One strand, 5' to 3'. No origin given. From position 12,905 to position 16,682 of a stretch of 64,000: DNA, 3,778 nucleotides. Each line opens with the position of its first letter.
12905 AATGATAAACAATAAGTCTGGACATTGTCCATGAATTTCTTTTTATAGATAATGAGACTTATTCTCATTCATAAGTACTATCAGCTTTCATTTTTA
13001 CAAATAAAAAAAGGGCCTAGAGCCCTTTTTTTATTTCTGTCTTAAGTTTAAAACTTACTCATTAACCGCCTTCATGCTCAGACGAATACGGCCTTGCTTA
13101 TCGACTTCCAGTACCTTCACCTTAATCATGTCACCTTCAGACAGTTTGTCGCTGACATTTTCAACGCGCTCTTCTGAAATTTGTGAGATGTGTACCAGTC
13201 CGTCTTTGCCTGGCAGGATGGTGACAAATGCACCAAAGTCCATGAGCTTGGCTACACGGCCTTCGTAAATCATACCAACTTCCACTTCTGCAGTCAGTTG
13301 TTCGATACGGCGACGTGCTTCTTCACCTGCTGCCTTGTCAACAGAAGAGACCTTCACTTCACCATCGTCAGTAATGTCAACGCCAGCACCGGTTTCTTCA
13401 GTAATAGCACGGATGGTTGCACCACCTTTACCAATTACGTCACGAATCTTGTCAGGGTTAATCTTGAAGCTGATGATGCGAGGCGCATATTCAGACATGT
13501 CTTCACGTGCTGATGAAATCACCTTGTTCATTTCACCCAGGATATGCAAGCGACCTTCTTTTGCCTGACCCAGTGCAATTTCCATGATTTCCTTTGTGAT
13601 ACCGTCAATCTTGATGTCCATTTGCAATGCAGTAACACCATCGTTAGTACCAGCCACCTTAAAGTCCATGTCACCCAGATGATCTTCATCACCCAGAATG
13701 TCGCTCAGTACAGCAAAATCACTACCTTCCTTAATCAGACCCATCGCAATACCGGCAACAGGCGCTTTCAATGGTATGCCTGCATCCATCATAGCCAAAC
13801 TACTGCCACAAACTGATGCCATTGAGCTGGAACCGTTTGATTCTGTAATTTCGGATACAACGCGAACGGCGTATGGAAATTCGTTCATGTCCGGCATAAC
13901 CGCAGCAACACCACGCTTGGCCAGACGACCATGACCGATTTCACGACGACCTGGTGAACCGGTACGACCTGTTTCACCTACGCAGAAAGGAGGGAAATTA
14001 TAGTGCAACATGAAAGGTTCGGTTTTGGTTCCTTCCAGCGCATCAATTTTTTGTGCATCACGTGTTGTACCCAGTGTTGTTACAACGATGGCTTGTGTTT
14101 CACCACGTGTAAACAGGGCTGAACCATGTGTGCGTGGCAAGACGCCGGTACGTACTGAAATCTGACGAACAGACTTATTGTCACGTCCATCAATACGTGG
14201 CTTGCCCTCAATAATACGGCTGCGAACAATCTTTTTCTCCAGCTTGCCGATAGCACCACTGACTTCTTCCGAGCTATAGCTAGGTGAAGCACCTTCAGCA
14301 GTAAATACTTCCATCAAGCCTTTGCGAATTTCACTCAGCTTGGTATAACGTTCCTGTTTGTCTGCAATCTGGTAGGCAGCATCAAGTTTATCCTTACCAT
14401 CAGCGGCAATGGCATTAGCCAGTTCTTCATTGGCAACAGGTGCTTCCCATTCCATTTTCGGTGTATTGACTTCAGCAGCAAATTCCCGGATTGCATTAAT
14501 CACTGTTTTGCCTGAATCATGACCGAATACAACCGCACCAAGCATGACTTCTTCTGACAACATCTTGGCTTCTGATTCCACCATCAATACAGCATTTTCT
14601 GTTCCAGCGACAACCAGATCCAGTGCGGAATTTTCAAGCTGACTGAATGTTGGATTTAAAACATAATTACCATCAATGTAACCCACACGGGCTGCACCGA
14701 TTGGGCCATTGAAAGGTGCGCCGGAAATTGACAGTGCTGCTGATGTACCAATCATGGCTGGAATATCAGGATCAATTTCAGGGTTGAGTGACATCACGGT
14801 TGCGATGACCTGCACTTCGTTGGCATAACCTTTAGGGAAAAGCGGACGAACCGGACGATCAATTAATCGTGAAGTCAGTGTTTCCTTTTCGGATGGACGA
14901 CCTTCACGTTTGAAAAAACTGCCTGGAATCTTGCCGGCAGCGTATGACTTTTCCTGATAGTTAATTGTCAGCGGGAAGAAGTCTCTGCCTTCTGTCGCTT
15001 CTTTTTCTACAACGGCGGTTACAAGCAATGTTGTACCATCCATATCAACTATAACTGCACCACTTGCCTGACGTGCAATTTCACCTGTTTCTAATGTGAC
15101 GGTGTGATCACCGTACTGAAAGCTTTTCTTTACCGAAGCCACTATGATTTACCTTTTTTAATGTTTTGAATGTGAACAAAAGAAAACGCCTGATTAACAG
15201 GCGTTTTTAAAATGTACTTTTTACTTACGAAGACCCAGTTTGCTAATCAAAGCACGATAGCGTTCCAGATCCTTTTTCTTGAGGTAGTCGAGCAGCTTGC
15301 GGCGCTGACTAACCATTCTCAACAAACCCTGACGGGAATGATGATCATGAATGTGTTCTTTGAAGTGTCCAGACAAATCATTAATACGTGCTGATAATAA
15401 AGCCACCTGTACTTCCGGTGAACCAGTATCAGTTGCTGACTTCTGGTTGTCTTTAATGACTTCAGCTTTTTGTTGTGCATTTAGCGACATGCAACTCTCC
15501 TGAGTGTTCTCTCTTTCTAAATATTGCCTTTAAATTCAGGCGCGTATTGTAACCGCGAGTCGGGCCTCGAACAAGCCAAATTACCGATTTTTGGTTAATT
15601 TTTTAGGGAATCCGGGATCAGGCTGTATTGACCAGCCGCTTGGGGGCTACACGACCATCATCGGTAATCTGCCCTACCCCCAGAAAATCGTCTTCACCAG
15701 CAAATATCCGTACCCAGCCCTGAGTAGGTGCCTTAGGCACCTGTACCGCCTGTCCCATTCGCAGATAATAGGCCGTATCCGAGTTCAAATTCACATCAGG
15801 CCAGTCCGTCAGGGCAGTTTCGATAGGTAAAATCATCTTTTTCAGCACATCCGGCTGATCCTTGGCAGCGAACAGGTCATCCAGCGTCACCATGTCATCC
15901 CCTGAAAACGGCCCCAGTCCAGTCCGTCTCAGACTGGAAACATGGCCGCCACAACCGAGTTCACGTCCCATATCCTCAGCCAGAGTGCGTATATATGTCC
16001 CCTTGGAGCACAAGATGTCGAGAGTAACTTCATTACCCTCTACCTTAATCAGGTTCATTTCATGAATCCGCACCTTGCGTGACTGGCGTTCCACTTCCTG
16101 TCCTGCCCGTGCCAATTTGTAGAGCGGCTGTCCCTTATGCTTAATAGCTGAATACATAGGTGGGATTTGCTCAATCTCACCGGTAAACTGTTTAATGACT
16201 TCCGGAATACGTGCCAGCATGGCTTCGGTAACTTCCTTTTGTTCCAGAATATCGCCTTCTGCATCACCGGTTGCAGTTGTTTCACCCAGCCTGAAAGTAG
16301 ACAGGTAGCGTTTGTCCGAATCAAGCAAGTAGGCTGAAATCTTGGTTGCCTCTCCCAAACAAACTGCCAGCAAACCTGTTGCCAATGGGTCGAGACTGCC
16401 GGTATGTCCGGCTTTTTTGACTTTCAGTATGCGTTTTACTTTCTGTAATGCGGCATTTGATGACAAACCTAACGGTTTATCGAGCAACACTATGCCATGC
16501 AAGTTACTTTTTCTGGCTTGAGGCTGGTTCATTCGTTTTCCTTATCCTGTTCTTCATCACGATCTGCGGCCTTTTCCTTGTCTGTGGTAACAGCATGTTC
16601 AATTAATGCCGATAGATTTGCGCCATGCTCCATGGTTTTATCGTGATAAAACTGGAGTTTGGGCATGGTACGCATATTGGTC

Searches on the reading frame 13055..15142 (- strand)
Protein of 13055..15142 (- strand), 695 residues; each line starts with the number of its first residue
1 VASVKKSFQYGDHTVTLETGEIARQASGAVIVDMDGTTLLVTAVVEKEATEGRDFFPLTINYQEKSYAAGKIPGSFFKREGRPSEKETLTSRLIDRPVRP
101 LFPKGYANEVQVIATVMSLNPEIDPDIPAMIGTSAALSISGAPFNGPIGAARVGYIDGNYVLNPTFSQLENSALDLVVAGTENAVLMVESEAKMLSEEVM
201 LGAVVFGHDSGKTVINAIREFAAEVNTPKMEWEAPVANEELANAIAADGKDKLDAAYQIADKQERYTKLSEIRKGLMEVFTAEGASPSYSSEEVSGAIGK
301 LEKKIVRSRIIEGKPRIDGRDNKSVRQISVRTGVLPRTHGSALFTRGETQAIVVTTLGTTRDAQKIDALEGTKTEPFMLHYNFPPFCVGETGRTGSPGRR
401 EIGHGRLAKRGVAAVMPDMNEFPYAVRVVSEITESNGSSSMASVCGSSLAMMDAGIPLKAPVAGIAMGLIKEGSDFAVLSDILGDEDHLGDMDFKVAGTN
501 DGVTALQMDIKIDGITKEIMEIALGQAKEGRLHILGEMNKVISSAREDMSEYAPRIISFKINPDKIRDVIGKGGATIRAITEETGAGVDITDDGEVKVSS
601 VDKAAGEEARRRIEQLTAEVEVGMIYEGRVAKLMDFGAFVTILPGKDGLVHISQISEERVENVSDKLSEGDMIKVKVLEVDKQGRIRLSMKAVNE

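Call 92: search_protein_families(library=pfam, proteins=[window:13055-15142:-], max_evalue=0.00001)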
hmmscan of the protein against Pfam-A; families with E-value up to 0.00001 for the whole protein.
window:13055-15142:- (695 aa): 5 families
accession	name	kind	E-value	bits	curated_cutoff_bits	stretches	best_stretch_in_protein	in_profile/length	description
PF01138.27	RNase_PH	-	5.6e-57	192.2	25.5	2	325-457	2-130/130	3' exoribonuclease family, domain 1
PF03725.20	RNase_PH_C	-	3.6e-23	81.7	20.8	2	146-209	1-66/67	3' exoribonuclease family, domain 2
PF00575.29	S1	-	1.1e-20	74.2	22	1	620-691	2-74/74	S1 RNA binding domain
PF03726.19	PNPase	-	1.8e-19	70.4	24.6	1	240-321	1-81/81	Polyribonucleotide nucleotidyltransferase, RNA binding domain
PF00013.35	KH_1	-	1.6e-12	47.5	21.5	1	557-615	2-66/66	KH domain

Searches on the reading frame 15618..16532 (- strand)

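Call 92: search_protein_families(library=pfam, proteins=[window:15618-16532:-], max_evalue=0.00001)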
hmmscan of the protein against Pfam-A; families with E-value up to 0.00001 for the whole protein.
window:15618-16532:- (304 aa): 3 families
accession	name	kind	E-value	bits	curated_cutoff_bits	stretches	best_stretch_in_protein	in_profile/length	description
PF01509.24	TruB_N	-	1.4e-58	197.9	27.3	1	33-181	1-149/149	TruB family pseudouridylate synthase (N terminal domain)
PF09157.17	TruB-C_2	-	7e-22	77.5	21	1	245-301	1-57/57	Pseudouridine synthase II TruB, C-terminal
PF16198.10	TruB_C_2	-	3.5e-20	72.3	29.3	1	182-241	1-65/66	tRNA pseudouridylate synthase B C-terminal domain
